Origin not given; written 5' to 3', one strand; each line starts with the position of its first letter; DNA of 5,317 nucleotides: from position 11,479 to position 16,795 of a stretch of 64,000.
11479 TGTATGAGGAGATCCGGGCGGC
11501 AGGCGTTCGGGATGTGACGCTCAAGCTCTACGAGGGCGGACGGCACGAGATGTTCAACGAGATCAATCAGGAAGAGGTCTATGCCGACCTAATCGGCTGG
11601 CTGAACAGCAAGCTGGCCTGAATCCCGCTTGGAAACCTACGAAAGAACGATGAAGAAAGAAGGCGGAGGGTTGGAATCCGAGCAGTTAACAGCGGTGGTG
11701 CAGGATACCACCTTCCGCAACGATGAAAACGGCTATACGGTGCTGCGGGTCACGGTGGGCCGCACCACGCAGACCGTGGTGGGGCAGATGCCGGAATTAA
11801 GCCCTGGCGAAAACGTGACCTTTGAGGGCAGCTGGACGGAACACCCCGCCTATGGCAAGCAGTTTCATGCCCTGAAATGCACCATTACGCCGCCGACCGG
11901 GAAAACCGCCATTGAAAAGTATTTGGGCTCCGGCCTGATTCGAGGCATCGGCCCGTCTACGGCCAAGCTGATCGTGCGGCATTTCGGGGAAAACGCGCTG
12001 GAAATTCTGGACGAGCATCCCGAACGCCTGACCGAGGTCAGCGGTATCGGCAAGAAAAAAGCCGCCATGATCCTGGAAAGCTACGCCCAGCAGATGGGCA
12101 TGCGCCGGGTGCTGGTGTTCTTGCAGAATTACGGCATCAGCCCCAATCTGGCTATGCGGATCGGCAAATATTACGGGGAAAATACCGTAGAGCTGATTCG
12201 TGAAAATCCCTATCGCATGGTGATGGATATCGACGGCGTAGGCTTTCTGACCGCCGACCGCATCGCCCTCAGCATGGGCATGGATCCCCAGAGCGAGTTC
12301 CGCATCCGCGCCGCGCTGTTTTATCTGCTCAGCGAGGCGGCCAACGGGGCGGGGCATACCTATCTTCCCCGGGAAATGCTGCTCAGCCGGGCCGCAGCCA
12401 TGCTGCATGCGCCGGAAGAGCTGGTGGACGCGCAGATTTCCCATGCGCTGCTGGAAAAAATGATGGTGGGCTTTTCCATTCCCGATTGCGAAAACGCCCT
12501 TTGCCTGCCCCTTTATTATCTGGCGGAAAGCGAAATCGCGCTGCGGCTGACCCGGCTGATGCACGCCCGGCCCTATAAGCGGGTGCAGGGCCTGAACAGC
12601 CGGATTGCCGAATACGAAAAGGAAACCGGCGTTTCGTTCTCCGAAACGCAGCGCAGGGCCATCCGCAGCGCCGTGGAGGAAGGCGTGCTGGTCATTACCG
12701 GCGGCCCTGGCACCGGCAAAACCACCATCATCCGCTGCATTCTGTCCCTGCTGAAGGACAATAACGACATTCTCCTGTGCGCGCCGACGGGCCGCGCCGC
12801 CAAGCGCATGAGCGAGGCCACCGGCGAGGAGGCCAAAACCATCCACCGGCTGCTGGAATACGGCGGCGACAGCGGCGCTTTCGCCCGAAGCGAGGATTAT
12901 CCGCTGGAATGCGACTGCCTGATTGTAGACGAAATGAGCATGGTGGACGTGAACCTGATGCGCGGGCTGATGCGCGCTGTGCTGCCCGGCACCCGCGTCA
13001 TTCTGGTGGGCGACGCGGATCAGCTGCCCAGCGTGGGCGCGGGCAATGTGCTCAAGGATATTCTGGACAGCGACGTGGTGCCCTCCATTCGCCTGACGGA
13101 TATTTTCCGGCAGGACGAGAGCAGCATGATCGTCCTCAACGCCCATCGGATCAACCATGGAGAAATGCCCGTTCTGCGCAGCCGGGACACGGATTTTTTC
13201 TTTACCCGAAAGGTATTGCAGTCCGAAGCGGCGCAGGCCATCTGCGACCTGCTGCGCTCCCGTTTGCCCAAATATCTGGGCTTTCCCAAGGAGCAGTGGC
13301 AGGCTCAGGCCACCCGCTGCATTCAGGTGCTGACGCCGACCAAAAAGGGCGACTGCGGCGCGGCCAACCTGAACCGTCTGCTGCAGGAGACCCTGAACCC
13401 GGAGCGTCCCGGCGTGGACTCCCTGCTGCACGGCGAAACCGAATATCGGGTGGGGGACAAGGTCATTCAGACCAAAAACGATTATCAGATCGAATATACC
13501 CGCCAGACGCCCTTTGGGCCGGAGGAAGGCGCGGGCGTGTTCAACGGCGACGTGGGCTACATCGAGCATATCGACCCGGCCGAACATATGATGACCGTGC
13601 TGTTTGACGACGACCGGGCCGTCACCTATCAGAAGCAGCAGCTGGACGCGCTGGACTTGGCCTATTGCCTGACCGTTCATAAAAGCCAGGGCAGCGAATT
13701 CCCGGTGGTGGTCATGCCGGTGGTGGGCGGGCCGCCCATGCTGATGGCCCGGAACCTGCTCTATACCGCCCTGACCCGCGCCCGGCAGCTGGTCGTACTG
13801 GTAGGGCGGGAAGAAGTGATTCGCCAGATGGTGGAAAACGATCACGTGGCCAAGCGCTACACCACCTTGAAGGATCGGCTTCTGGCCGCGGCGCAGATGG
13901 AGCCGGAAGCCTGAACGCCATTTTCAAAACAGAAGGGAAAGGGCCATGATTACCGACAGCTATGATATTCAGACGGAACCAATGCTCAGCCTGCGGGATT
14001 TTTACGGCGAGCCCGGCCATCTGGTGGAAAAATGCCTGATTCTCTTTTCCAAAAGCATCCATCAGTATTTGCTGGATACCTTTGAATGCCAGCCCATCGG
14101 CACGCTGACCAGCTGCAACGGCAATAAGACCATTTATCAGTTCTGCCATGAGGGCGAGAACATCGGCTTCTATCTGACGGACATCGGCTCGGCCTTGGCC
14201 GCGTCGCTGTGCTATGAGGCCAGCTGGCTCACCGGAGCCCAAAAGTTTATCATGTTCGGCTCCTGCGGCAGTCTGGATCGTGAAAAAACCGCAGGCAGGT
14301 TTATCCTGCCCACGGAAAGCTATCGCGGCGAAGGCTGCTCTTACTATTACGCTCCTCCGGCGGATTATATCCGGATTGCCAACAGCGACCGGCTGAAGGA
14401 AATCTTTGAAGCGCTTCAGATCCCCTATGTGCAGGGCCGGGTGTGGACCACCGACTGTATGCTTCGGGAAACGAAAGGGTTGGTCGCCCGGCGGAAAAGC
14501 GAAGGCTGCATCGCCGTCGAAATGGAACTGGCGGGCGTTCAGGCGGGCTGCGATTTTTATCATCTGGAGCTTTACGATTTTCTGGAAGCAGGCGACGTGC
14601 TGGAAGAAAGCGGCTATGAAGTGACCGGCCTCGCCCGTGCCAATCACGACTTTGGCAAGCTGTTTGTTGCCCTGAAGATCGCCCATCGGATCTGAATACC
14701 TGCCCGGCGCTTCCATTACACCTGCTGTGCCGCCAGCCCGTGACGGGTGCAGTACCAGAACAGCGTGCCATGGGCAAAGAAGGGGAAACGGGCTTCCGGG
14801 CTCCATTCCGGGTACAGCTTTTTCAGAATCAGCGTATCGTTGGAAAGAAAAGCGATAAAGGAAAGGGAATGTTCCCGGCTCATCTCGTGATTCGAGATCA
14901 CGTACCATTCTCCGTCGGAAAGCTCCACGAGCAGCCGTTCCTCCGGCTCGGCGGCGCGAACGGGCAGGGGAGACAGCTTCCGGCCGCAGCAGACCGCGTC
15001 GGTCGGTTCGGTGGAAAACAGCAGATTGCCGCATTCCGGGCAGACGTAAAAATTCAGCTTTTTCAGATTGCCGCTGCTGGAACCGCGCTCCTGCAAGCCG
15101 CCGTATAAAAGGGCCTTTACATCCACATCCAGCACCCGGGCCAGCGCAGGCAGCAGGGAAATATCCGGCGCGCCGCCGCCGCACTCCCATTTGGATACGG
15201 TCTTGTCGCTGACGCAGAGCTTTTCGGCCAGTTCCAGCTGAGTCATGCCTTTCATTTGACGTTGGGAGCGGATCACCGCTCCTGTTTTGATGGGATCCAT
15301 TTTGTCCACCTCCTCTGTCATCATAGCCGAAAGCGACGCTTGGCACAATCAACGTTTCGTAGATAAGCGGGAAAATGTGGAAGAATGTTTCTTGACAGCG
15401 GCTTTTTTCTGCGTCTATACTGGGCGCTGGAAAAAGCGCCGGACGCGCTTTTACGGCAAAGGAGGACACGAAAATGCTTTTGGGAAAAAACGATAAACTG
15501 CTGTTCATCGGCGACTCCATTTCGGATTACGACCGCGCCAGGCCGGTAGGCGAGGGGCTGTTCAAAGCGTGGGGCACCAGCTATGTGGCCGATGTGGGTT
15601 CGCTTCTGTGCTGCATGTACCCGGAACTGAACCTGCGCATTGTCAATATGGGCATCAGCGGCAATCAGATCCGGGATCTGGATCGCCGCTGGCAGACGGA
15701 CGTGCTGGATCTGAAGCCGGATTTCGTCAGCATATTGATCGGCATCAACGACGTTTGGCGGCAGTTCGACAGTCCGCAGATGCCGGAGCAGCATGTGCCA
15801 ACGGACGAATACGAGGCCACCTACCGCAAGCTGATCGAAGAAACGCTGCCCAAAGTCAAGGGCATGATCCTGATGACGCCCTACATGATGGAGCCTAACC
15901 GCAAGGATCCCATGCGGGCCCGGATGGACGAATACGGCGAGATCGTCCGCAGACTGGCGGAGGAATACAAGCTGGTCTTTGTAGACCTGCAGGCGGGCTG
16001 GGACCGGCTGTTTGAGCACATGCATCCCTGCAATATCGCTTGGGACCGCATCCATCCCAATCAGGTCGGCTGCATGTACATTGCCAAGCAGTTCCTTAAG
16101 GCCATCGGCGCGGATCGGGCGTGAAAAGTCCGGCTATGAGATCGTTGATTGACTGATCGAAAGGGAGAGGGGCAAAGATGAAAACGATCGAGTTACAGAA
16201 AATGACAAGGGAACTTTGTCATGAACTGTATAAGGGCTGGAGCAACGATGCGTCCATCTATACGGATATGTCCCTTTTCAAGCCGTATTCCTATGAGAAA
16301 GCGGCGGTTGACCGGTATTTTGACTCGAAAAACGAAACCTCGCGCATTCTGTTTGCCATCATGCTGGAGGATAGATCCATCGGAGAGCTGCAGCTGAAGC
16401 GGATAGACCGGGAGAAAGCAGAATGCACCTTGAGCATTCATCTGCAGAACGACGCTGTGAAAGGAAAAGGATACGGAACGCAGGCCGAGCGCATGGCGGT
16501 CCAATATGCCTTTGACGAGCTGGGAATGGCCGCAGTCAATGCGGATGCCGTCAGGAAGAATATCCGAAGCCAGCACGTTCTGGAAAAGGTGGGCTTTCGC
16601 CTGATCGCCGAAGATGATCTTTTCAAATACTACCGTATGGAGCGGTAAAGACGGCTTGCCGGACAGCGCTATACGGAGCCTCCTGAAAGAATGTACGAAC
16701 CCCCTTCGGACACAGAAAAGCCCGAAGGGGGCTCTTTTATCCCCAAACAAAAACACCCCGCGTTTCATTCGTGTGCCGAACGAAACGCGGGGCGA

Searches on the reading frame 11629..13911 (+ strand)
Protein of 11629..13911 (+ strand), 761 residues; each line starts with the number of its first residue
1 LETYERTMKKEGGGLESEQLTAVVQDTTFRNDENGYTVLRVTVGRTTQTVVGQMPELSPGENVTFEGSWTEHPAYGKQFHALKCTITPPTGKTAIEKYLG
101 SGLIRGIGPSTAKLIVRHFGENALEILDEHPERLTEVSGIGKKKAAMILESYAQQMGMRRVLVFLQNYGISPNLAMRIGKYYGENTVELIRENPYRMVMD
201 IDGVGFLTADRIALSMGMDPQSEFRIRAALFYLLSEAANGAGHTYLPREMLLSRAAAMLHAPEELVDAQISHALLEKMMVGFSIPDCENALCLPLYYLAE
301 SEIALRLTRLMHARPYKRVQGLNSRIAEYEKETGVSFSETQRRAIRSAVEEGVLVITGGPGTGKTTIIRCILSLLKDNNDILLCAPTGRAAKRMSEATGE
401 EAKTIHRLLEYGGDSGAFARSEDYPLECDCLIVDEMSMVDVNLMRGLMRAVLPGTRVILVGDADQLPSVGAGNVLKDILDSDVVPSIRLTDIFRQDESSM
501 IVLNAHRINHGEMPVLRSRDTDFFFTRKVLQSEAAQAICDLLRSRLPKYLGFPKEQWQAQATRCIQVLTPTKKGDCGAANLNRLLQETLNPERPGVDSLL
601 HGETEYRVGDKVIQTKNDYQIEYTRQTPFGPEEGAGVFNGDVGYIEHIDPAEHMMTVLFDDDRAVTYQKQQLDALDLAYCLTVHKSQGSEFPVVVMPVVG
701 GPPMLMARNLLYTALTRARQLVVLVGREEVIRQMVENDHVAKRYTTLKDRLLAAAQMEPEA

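Call 16: search_protein_families(library=pfam, proteins=[window:11629-13911:+], max_evalue=0.0001)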
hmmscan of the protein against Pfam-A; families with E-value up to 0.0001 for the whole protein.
window:11629-13911:+ (761 aa): 14 families
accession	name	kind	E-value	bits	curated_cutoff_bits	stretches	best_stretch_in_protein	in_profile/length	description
PF13245.12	AAA_19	-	4.6e-47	160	25.1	1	341-470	1-133/134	AAA domain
PF13604.12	AAA_30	-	5.3e-41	140.9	27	1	338-514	3-174/191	AAA domain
PF14490.11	HHH_RecD2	-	1.3e-39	134.5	27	1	155-245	2-92/92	ATP-dependent RecD2 DNA helicase HHH domain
PF23139.1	OB_YrrC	-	6.4e-24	84.1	27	1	18-89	2-76/76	ATP-dependent DNA helicase YrrC, OB-fold domain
PF18335.7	SH3_13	-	1.4e-20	73.2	41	1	581-659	1-65/65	ATP-dependent RecD-like DNA helicase SH3 domain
PF13538.12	UvrD_C_2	-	1.6e-18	66.7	27.4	1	677-725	1-52/52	UvrD-like helicase C-terminal domain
PF13086.12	AAA_11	-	1.4e-13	51.7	27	1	337-394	2-68/257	AAA domain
PF01443.25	Viral_helicase1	-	2.1e-12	47.8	21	1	669-725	174-227/228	Viral superfamily 1 RNA helicase core domain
PF14520.12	HHH_5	-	5.3e-11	43.3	27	1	104-150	7-53/57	Helix-hairpin-helix domain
PF00580.27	UvrD-helicase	-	1.3e-06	28.7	23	1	339-399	3-66/271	UvrD/REP helicase N-terminal domain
PF12826.13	HHH_2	-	1.1e-05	25.9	27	1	104-154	8-57/64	Helix-hairpin-helix motif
PF13401.12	AAA_22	-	3.2e-05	24.7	27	0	350-466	4-96/130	AAA domain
PF05127.21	NAT10_TcmA_helicase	-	5.2e-05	23.6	22.7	0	355-449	1-111/176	RNA cytidine acetyltransferase NAT10/TcmA, helicase domain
PF20720.3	nSTAND3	-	6.6e-05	23.1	27.2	0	342-378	8-44/155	Novel STAND NTPase 3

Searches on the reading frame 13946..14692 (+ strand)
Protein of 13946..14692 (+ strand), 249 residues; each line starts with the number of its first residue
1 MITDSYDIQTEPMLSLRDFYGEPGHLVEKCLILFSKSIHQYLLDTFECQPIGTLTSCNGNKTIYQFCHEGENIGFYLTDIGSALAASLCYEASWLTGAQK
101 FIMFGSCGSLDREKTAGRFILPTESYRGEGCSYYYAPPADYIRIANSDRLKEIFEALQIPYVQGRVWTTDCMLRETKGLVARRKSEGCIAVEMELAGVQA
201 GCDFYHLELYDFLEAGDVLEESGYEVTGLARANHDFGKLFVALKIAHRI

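Call 16: search_protein_families(library=pfam, proteins=[window:13946-14692:+], max_evalue=0.0001)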
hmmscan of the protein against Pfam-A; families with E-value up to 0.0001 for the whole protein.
window:13946-14692:+ (249 aa): 1 family
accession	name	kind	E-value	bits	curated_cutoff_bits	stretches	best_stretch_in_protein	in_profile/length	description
PF01048.26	PNP_UDP_1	-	9.8e-14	51.7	25.1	1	64-199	35-180/233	Phosphorylase superfamily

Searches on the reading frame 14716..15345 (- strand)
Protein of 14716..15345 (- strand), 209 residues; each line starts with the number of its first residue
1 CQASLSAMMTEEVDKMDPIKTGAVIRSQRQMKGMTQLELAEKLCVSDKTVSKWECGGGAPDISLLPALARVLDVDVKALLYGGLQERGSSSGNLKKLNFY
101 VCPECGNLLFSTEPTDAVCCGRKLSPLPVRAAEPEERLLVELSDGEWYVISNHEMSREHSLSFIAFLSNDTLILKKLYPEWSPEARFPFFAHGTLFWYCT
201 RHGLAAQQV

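Call 16: search_protein_families(library=pfam, proteins=[window:14716-15345:-], max_evalue=0.0001)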
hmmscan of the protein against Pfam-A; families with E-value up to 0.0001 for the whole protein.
window:14716-15345:- (209 aa): 2 families
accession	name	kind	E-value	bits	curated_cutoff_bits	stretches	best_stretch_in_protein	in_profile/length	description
PF01381.28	HTH_3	-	2.5e-13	50.3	23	1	25-76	1-52/55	Helix-turn-helix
PF13560.12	HTH_31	-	2.4e-07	31.4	27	1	22-76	3-58/64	Helix-turn-helix domain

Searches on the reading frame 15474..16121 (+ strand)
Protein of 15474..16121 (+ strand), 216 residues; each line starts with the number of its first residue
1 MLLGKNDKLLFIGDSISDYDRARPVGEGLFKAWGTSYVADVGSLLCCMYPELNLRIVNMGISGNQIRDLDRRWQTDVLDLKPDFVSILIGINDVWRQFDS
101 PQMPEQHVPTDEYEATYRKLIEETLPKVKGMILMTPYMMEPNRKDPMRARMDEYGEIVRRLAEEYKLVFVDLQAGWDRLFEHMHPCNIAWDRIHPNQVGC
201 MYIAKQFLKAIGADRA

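Call 16: search_protein_families(library=pfam, proteins=[window:15474-16121:+], max_evalue=0.0001)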
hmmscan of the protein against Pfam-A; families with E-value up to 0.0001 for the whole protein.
window:15474-16121:+ (216 aa): 3 families
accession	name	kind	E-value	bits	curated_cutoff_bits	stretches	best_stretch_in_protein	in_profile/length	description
PF13472.12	Lipase_GDSL_2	-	1.8e-25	90.9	32.9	1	11-199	1-175/178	GDSL-like Lipase/Acylhydrolase family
PF00657.28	Lipase_GDSL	-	1.4e-17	65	23.6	1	9-206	1-207/208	GDSL-like Lipase/Acylhydrolase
PF04311.20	DUF459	-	4.9e-08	33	27.2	1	58-176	36-153/197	Protein of unknown function (DUF459)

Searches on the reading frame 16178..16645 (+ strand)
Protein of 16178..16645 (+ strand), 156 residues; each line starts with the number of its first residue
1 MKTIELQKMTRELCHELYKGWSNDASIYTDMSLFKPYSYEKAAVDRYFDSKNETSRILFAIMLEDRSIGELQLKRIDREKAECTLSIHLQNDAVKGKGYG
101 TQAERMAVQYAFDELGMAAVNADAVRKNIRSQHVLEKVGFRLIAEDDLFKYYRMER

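Call 16: search_protein_families(library=pfam, proteins=[window:16178-16645:+], max_evalue=0.0001)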
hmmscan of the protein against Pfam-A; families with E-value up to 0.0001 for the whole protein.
window:16178-16645:+ (156 aa): 3 families
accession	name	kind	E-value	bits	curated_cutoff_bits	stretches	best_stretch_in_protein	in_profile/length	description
PF13302.13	Acetyltransf_3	-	1.5e-18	68.3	25.4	1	5-141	3-138/138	Acetyltransferase (GNAT) domain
PF00583.31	Acetyltransf_1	-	4.1e-07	30.7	20.7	1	26-140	3-116/116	Acetyltransferase (GNAT) family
PF13420.13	Acetyltransf_4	-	5.7e-06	26.9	24.3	1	39-144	32-138/155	Acetyltransferase (GNAT) domain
